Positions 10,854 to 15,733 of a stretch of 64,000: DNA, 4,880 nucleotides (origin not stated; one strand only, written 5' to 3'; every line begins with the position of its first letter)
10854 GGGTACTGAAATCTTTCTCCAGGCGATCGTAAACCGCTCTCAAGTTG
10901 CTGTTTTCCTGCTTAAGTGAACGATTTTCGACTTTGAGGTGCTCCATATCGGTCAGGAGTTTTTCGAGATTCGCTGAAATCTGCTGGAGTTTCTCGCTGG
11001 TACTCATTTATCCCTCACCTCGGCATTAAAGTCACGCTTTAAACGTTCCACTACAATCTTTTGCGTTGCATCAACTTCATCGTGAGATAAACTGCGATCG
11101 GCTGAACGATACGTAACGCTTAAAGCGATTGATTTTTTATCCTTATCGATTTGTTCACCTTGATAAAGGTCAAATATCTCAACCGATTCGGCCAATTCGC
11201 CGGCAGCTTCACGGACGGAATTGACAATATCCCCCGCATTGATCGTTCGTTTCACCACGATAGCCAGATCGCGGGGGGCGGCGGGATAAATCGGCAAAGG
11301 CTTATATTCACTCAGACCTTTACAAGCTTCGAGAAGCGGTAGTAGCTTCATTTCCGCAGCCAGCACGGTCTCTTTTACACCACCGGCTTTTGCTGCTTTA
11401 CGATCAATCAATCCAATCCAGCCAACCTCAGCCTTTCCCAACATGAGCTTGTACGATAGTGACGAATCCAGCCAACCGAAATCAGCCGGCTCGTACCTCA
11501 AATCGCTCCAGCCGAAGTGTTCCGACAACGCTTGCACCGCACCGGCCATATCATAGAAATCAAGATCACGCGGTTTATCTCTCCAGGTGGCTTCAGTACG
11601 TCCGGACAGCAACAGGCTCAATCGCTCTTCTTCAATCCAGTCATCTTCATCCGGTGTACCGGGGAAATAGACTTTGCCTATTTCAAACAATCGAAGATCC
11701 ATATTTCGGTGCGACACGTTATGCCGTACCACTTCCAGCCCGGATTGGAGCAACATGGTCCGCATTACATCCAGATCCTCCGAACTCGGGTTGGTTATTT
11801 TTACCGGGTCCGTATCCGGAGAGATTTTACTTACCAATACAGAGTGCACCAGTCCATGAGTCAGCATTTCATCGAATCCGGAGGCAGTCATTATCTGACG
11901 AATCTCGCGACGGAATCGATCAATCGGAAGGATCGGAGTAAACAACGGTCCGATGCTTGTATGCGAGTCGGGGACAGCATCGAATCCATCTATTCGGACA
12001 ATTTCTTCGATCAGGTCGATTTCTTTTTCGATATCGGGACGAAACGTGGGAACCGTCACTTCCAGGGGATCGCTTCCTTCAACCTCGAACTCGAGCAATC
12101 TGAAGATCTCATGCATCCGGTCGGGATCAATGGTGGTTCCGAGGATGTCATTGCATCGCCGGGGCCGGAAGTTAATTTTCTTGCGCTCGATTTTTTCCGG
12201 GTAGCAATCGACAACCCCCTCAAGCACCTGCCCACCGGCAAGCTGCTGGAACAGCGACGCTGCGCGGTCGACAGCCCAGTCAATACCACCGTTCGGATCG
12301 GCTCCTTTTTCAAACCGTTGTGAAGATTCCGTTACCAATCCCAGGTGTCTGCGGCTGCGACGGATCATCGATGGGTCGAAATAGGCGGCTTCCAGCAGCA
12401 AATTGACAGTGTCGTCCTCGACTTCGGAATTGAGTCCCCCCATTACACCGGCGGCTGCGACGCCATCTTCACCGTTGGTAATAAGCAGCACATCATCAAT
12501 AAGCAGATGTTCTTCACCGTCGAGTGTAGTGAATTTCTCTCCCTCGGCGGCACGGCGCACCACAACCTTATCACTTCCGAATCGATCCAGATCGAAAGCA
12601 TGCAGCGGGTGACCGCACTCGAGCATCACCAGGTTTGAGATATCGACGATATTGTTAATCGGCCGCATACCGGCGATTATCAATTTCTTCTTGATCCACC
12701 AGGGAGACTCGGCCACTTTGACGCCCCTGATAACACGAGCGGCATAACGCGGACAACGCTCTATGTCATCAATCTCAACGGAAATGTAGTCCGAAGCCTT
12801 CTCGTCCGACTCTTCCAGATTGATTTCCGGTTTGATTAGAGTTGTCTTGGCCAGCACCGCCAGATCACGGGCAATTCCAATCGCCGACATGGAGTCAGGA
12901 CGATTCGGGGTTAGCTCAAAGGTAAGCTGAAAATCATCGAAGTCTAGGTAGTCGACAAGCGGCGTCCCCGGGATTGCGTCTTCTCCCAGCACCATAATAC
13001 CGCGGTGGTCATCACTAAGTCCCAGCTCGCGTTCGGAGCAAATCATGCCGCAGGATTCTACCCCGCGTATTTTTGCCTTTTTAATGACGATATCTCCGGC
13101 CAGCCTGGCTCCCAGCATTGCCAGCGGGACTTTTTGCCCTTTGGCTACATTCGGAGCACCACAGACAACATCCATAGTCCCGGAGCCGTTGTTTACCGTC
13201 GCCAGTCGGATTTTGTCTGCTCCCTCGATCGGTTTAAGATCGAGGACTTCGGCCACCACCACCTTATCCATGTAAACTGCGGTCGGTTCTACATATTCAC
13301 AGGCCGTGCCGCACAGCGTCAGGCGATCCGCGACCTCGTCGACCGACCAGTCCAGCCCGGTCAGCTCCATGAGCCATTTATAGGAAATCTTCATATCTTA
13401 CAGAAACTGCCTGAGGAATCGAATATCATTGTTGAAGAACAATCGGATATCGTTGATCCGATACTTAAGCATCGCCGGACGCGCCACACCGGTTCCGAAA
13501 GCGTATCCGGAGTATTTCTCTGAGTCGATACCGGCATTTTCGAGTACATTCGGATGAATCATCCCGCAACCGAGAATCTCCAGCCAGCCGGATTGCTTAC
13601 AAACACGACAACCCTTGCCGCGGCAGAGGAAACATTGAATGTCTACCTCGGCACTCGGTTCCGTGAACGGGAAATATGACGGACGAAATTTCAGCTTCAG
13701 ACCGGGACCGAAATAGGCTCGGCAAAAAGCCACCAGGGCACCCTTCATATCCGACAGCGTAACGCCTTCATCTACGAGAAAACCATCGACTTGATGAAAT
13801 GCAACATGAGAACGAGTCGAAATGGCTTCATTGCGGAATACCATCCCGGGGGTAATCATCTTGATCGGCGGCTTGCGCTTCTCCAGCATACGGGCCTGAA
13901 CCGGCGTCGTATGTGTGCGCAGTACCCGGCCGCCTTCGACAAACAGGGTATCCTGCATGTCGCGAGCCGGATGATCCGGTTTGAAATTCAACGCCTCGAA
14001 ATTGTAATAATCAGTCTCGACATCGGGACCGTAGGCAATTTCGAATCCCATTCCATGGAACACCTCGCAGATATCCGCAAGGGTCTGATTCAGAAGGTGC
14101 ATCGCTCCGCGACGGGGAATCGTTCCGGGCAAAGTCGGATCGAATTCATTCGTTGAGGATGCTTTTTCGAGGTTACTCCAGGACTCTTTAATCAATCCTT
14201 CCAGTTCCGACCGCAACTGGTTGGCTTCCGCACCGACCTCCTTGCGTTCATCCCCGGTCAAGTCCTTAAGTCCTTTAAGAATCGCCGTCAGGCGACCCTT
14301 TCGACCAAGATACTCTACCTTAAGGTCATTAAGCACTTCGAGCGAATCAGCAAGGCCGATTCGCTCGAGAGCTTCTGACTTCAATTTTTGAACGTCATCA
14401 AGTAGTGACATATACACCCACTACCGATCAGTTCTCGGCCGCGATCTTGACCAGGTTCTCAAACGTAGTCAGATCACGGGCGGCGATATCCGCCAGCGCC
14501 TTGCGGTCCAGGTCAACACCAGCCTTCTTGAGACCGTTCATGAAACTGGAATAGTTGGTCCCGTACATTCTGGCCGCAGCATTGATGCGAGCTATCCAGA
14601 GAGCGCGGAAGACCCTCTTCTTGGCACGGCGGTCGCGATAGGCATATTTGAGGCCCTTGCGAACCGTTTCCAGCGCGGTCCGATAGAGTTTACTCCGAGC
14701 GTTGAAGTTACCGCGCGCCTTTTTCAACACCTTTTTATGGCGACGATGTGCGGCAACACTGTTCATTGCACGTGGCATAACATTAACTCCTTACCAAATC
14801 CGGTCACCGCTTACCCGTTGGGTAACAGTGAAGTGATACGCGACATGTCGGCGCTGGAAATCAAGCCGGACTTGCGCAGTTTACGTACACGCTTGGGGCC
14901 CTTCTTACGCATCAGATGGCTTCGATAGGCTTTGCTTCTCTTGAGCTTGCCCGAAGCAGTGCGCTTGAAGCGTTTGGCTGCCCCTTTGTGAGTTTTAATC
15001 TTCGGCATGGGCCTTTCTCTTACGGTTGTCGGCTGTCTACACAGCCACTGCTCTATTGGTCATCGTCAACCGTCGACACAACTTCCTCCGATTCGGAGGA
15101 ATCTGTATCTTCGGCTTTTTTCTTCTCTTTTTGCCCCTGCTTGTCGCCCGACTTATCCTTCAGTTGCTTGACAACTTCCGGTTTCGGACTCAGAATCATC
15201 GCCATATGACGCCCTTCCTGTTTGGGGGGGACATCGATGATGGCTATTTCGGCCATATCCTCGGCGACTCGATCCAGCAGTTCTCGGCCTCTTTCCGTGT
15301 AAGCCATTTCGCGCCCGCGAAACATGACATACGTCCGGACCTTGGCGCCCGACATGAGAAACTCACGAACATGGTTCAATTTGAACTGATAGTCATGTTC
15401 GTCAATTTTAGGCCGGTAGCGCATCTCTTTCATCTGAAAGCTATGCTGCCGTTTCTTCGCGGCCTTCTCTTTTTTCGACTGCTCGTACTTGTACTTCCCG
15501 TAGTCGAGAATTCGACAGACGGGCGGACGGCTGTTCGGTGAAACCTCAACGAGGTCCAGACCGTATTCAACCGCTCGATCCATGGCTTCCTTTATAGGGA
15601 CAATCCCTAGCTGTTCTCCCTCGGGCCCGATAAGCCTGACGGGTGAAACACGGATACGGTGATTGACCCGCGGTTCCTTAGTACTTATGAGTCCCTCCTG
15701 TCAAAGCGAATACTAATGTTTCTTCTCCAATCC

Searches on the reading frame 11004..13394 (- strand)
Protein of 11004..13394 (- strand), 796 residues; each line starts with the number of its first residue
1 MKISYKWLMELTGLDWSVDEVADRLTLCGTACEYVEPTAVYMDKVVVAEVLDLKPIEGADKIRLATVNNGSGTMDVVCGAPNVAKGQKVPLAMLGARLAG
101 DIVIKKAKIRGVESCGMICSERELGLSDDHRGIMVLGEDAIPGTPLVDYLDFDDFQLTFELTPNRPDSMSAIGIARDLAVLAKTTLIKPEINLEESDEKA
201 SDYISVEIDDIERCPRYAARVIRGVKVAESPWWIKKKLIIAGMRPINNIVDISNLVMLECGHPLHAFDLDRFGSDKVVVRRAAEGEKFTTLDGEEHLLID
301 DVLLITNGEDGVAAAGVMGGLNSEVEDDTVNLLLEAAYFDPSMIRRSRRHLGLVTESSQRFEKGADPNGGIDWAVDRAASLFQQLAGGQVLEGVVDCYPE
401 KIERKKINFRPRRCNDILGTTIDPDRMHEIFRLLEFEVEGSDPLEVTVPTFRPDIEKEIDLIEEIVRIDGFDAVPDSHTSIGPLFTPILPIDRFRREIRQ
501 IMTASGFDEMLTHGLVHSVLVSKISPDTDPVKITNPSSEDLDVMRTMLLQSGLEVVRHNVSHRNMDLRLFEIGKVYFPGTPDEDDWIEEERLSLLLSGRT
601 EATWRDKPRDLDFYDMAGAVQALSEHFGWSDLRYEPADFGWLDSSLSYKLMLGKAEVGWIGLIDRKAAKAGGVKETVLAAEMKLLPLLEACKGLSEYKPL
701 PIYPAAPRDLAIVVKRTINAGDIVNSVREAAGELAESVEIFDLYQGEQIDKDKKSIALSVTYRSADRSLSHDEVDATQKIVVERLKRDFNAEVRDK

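Call 14: search_protein_families(library=pfam, proteins=[window:11004-13394:-], max_evalue=0.0001)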
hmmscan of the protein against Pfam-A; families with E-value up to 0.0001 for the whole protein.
window:11004-13394:- (796 aa): 5 families
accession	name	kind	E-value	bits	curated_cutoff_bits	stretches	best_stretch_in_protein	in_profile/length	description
PF03483.22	B3_4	-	2.3e-63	213.4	29.3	1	214-387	2-174/174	B3/4 domain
PF17759.6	tRNA_synthFbeta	-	6.9e-48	163.4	22.4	1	490-684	17-214/214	Phenylalanyl tRNA synthetase beta chain CLM domain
PF03147.19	FDX-ACB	-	4.9e-27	94.6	31.1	1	701-794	1-94/94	Ferredoxin-fold anticodon binding domain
PF03484.21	B5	-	1.8e-22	79.8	28.6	1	407-471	1-67/67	tRNA synthetase B5 domain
PF01588.26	tRNA_bind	-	4.8e-17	62.3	27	1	45-144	1-95/96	Putative tRNA binding domain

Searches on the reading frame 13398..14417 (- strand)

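Call 14: search_protein_families(library=pfam, proteins=[window:13398-14417:-], max_evalue=0.0001)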
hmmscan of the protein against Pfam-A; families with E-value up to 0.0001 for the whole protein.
window:13398-14417:- (339 aa): 2 families
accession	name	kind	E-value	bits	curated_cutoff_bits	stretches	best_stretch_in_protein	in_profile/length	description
PF01409.25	tRNA-synt_2d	-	1.6e-93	313.1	19.8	1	92-338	2-246/246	tRNA synthetases class II core domain (F)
PF02912.23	Phe_tRNA-synt_N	-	1.5e-19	70.1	22.3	1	25-87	2-64/69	Aminoacyl tRNA synthetase class II, N-terminal domain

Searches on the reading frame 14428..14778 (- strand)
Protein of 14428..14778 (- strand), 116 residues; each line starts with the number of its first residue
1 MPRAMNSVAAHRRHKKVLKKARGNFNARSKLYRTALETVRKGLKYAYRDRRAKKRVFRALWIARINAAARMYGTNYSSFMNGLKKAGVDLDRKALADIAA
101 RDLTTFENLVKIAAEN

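Call 15: search_protein_families(library=pfam, proteins=[window:14428-14778:-], max_evalue=0.0001)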
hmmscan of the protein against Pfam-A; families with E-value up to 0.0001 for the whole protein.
window:14428-14778:- (116 aa): 1 family
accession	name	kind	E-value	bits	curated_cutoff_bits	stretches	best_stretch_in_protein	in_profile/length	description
PF00453.23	Ribosomal_L20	-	2.8e-40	137.2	30.8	1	3-109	1-107/107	Ribosomal protein L20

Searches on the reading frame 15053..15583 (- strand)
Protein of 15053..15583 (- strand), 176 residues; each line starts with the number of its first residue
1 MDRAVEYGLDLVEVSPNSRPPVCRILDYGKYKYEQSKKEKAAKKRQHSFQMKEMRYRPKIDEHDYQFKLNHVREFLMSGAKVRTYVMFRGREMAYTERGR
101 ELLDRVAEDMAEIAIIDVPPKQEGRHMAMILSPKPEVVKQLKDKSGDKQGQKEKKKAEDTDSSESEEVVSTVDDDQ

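Call 15: search_protein_families(library=pfam, proteins=[window:15053-15583:-], max_evalue=0.0001)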
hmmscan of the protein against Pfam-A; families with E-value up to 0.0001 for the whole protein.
window:15053-15583:- (176 aa): 2 families
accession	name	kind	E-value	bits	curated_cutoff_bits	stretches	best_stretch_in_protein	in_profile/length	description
PF00707.27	IF3_C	-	3.4e-34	117.1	34.8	1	50-134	2-86/86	Translation initiation factor IF-3, C-terminal domain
PF05198.21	IF3_N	-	9.8e-18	64.5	26.9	1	2-42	30-70/70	Translation initiation factor IF-3, N-terminal domain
